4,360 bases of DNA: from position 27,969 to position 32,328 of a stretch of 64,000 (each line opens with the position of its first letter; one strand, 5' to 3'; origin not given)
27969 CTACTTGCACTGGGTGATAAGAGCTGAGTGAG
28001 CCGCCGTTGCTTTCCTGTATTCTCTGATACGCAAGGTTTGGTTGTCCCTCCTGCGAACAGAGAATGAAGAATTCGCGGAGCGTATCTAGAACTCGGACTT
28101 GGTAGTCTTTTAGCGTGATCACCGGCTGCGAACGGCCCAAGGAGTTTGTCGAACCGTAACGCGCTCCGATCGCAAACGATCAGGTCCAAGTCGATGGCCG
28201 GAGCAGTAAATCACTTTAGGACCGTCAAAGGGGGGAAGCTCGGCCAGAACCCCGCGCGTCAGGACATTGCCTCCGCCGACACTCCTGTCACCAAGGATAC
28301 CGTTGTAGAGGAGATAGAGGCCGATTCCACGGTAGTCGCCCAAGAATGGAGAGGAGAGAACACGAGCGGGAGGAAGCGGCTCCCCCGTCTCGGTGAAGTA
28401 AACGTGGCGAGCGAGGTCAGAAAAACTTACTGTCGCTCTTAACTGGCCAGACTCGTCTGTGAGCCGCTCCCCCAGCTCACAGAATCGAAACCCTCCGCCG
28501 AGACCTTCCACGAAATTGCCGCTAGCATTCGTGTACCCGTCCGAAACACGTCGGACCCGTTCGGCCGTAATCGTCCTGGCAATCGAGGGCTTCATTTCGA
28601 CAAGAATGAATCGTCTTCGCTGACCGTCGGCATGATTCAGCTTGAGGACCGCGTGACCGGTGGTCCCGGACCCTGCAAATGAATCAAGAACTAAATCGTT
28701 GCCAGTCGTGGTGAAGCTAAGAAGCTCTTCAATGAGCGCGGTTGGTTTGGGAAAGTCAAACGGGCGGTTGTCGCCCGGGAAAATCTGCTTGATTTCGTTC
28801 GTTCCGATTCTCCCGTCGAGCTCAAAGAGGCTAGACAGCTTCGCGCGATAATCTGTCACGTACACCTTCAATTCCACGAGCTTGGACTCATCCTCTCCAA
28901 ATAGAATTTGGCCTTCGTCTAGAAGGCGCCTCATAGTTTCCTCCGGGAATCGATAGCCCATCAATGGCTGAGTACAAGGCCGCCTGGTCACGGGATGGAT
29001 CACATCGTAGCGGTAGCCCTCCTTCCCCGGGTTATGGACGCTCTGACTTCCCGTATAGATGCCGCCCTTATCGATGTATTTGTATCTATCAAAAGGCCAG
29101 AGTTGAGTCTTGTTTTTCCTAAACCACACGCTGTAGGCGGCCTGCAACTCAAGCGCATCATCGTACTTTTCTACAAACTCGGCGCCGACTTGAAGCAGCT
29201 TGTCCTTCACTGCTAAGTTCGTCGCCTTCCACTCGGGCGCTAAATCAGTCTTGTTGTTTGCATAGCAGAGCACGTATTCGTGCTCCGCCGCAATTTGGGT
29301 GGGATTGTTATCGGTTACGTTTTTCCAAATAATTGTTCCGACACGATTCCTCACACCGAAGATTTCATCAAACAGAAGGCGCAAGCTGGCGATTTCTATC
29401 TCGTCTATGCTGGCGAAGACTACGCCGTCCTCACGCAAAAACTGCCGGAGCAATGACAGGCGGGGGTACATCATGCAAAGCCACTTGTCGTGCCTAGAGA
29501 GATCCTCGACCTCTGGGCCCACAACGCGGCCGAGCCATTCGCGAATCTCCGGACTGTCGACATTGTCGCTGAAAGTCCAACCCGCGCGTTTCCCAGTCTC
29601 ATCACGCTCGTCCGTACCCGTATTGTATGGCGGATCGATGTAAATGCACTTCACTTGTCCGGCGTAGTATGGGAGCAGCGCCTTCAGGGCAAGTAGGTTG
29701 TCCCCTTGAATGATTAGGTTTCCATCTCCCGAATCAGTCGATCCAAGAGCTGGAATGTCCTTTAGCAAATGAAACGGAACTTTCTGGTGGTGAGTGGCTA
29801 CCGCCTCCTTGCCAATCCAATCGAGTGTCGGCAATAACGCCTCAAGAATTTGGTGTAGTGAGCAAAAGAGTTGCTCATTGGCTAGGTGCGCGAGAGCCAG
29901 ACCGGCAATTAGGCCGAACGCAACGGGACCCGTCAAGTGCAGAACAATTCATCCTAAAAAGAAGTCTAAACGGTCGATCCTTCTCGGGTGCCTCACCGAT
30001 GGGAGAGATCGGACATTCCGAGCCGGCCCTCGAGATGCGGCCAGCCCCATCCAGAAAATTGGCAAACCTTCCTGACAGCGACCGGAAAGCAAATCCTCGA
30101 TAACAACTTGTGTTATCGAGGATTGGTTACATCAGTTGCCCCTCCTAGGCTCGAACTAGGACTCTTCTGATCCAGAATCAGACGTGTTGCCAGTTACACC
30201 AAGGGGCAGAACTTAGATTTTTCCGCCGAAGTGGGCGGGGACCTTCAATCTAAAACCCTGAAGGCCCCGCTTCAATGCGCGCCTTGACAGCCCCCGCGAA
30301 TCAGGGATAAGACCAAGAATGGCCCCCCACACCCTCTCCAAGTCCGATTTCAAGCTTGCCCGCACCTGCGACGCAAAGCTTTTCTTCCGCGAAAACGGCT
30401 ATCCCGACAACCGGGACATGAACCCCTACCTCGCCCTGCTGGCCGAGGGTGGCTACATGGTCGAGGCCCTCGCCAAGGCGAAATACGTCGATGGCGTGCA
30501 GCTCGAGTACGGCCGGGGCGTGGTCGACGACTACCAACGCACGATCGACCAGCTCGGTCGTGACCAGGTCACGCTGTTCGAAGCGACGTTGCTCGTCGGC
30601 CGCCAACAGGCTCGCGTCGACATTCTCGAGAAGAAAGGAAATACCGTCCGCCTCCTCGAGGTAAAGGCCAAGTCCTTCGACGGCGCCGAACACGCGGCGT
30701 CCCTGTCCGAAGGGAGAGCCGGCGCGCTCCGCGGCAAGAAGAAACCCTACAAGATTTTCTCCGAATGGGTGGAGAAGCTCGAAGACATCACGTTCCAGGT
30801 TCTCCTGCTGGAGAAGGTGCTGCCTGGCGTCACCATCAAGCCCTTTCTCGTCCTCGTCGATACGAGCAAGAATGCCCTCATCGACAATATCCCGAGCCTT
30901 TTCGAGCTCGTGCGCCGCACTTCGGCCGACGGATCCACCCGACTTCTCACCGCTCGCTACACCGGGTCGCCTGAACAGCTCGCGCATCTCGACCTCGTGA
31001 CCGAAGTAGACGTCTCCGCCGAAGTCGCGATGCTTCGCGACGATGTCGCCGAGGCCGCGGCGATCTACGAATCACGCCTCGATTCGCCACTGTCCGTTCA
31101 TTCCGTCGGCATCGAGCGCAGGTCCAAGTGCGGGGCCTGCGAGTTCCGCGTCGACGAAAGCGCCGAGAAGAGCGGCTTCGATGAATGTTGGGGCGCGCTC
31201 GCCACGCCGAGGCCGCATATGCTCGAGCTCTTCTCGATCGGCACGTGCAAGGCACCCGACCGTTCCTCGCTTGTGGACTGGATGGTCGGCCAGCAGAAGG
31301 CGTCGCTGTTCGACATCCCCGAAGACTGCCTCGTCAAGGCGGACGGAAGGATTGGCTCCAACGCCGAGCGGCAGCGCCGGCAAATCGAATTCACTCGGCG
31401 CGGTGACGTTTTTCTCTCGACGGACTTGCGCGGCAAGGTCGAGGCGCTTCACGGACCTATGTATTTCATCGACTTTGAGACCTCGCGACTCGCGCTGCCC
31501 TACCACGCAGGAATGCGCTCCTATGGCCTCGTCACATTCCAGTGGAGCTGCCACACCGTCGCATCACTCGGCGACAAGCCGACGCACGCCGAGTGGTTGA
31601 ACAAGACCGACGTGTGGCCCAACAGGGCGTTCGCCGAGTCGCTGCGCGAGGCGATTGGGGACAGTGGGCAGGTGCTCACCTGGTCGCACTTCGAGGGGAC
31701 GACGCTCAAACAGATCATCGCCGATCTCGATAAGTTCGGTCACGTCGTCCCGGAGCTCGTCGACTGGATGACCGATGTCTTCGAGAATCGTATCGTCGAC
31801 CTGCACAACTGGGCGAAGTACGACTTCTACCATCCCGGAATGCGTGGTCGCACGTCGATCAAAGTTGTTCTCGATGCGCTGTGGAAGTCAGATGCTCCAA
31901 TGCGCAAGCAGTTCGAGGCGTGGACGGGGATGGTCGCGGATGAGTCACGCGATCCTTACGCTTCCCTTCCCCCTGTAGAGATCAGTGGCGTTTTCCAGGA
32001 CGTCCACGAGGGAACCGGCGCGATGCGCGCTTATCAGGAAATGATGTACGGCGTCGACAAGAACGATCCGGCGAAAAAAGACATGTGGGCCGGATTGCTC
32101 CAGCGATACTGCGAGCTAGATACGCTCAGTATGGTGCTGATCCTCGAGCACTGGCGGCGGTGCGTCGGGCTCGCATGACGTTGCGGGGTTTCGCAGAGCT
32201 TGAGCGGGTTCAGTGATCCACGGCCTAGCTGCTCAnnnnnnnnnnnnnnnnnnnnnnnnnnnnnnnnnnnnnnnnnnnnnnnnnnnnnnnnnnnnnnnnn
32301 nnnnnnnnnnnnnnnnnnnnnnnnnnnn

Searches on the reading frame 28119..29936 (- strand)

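Call 31: search_protein_families(library=pfam, proteins=[window:28119-29936:-], max_evalue=0.001)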
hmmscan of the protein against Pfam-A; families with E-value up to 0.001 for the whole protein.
window:28119-29936:- (605 aa): 1 family
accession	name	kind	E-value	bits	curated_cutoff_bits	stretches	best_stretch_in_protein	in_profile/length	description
PF01555.25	N6_N4_Mtase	-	6.8e-32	111.6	26.7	1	95-456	1-219/221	DNA methylase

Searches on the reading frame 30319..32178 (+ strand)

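Call 66: search_protein_families(library=pfam, proteins=[window:30319-32178:+], max_evalue=0.00001)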
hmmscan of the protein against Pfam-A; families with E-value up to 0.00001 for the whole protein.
window:30319-32178:+ (619 aa): 1 family
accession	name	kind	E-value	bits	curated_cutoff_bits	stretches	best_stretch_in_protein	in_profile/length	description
PF11074.14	DUF2779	-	1.8e-23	83.6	23.3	1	382-513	1-126/126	Domain of unknown function(DUF2779)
